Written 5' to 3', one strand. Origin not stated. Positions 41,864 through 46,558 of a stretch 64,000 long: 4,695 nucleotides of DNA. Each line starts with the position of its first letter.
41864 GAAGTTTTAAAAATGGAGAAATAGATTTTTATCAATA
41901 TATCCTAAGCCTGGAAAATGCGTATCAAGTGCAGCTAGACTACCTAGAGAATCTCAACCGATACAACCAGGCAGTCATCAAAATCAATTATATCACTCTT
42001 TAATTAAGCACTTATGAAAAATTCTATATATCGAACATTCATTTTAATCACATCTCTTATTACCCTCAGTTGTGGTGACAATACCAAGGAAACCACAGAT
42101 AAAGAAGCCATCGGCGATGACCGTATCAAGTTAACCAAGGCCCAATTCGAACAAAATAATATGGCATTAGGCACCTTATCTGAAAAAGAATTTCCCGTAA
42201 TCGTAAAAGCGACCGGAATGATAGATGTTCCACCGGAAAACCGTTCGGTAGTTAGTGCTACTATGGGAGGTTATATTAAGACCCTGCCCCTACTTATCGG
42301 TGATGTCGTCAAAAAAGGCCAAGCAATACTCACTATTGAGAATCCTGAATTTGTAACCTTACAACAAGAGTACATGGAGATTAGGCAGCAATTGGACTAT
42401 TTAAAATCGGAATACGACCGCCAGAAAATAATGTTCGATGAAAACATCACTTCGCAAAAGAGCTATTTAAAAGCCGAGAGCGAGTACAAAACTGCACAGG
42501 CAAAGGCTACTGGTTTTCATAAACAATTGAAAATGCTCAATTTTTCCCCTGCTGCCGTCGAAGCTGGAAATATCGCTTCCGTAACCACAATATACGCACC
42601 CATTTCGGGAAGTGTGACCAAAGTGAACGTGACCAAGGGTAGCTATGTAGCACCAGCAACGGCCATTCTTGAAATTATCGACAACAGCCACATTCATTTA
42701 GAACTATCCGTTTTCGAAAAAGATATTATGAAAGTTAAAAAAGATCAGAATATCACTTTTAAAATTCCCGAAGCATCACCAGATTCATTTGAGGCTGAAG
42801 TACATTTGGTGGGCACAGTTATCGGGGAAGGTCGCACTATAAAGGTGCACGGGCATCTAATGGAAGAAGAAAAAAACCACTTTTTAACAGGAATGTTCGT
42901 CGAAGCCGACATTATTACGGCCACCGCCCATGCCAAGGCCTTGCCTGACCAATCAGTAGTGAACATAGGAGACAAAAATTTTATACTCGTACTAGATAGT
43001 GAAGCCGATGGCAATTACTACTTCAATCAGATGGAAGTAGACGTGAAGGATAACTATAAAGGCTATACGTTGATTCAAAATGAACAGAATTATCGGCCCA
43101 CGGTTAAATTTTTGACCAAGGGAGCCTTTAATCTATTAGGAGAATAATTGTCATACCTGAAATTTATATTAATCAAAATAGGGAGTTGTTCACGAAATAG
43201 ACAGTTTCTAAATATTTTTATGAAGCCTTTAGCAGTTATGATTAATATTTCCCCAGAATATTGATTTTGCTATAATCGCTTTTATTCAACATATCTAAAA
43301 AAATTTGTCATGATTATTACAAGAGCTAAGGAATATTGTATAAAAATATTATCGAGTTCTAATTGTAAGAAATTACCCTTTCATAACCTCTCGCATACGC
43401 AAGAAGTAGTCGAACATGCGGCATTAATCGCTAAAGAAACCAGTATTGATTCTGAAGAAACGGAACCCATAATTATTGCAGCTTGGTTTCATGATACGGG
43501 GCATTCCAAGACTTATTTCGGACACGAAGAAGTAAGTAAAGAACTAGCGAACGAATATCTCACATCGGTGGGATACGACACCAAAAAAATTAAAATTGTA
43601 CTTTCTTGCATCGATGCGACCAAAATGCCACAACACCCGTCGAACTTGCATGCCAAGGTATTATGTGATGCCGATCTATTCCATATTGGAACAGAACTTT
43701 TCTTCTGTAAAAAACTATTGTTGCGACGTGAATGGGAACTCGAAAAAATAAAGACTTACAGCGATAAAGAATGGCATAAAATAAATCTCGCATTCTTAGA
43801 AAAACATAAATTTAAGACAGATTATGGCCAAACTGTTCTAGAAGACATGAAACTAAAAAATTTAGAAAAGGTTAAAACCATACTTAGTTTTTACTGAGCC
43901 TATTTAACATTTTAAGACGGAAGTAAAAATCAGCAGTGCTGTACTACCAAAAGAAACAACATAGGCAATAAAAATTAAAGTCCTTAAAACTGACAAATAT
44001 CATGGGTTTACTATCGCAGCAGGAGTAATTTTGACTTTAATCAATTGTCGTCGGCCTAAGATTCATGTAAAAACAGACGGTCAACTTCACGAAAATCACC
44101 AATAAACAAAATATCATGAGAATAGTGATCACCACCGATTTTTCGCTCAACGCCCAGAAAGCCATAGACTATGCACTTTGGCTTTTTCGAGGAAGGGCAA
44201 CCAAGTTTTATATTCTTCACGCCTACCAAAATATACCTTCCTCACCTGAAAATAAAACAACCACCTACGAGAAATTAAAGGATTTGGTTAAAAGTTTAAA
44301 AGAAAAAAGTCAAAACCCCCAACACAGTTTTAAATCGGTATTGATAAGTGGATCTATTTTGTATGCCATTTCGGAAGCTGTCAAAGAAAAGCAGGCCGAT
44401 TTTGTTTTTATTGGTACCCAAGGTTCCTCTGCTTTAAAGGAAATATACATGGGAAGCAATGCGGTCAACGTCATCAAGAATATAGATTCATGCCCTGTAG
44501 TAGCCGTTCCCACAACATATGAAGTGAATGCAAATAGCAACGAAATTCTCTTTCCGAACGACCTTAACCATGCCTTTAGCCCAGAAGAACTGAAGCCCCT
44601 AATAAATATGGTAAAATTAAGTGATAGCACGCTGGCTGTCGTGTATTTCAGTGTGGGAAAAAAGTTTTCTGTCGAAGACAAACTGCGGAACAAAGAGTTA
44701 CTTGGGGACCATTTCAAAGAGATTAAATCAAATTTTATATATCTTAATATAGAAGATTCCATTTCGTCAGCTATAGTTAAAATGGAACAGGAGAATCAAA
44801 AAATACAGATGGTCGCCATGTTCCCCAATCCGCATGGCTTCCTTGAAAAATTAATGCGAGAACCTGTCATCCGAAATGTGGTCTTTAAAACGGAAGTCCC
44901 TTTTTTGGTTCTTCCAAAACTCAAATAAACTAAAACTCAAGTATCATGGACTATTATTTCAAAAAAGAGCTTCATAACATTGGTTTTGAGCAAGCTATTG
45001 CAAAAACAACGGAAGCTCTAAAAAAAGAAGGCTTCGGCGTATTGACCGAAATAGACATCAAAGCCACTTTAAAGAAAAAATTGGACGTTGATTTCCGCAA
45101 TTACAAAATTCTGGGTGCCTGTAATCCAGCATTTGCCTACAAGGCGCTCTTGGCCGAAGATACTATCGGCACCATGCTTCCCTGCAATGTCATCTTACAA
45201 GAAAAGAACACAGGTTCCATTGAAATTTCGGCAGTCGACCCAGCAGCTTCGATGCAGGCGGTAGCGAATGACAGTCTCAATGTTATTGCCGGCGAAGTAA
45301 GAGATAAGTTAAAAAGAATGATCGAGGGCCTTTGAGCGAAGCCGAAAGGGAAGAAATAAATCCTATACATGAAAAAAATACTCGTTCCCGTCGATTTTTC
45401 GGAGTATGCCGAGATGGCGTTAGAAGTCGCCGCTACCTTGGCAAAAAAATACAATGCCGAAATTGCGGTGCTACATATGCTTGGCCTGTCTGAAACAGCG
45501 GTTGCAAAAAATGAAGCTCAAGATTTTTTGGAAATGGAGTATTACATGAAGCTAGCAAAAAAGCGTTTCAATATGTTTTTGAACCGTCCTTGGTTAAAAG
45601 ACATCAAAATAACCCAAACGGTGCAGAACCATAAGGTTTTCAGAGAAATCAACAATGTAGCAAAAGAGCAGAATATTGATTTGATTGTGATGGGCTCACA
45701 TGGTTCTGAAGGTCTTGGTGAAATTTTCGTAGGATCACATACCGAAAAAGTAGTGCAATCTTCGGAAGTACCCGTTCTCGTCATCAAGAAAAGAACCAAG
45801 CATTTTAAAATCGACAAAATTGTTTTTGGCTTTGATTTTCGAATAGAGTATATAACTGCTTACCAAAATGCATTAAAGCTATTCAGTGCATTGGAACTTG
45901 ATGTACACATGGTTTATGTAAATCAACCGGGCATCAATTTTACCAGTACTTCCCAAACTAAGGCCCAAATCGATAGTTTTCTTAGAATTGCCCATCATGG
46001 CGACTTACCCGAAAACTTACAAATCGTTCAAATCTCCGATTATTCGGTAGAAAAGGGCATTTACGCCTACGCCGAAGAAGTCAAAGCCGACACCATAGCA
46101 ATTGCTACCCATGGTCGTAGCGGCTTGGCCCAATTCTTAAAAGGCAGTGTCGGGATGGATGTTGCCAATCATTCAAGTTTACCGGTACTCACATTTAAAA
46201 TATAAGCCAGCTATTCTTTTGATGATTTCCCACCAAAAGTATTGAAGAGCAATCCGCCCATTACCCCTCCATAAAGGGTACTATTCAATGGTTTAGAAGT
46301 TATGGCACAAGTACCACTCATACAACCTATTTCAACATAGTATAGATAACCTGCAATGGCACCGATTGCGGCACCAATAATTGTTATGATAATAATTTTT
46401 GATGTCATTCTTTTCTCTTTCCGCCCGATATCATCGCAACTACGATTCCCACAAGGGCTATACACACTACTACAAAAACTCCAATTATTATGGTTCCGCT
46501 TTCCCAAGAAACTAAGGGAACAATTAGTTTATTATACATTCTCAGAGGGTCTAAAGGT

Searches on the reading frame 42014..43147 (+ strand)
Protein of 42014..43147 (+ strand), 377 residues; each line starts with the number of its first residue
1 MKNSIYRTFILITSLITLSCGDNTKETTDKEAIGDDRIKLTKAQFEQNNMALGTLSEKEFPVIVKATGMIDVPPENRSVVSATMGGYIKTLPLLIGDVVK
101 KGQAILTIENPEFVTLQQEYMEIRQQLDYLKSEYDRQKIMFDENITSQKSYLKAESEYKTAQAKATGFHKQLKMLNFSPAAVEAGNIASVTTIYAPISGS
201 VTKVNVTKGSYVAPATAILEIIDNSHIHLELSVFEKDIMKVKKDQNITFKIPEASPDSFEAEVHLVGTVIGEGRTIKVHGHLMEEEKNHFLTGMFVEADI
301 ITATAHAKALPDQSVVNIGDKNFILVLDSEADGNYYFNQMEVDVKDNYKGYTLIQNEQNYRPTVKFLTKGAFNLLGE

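Call 9: search_protein_families(library=pfam, proteins=[window:42014-43147:+], max_evalue=0.01)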
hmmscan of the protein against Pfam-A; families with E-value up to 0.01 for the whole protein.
window:42014-43147:+ (377 aa): 4 families
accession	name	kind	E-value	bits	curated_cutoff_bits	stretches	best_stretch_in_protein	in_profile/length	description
PF16576.10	HlyD_D23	-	4.3e-32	111.6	30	1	64-296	6-214/214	Barrel-sandwich domain of CusB or HlyD membrane-fusion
PF13437.12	HlyD_3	-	3.8e-15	57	22.2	1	192-276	1-87/106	HlyD family secretion protein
PF13533.13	Biotin_lipoyl_2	-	3.4e-08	33.5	29.8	1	192-214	2-24/32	Biotin-lipoyl like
PF12700.13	HlyD_2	-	2.4e-05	23.7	25.1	1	204-355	244-385/416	HlyD family secretion protein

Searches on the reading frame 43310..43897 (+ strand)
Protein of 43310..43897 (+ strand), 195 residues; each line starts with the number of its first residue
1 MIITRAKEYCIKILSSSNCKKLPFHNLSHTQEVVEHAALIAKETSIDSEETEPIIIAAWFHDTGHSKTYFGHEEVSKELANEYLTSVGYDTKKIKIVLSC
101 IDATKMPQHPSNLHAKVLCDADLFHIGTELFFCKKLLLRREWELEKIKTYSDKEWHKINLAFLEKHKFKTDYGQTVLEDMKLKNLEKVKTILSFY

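Call 9: search_protein_families(library=pfam, proteins=[window:43310-43897:+], max_evalue=0.01)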
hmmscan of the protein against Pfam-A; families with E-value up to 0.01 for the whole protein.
window:43310-43897:+ (195 aa): 1 family
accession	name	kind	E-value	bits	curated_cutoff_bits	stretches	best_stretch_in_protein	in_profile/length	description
PF01966.28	HD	-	1.1e-06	29.3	22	1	27-125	2-114/116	HD domain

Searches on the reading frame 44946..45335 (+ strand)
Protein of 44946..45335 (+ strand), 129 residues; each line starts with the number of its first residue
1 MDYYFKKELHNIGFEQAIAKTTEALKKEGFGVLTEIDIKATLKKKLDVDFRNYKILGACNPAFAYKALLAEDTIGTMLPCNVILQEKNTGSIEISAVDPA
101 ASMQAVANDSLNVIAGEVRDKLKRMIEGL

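Call 9: search_protein_families(library=pfam, proteins=[window:44946-45335:+], max_evalue=0.01)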
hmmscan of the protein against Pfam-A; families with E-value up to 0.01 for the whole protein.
window:44946-45335:+ (129 aa): 1 family
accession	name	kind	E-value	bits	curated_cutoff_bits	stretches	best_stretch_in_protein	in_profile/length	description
PF03625.19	DUF302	-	7e-25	87.1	23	1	36-99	1-63/63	Domain of unknown function DUF302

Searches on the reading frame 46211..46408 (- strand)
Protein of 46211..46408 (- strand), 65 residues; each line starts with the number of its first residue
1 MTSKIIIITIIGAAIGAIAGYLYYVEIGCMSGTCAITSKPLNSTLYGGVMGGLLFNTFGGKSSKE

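Call 9: search_protein_families(library=pfam, proteins=[window:46211-46408:-], max_evalue=0.01)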
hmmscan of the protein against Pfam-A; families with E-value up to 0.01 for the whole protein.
window:46211-46408:- (65 aa): 2 families
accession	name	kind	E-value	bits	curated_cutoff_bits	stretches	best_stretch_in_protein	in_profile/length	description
PF19628.4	DUF6132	-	7.6e-09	35.5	23.2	1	5-55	8-53/60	Family of unknown function (DUF6132)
PF05433.20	Rick_17kDa_Anti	-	0.0023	18.3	24.2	0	9-21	28-40/43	Glycine zipper 2TM domain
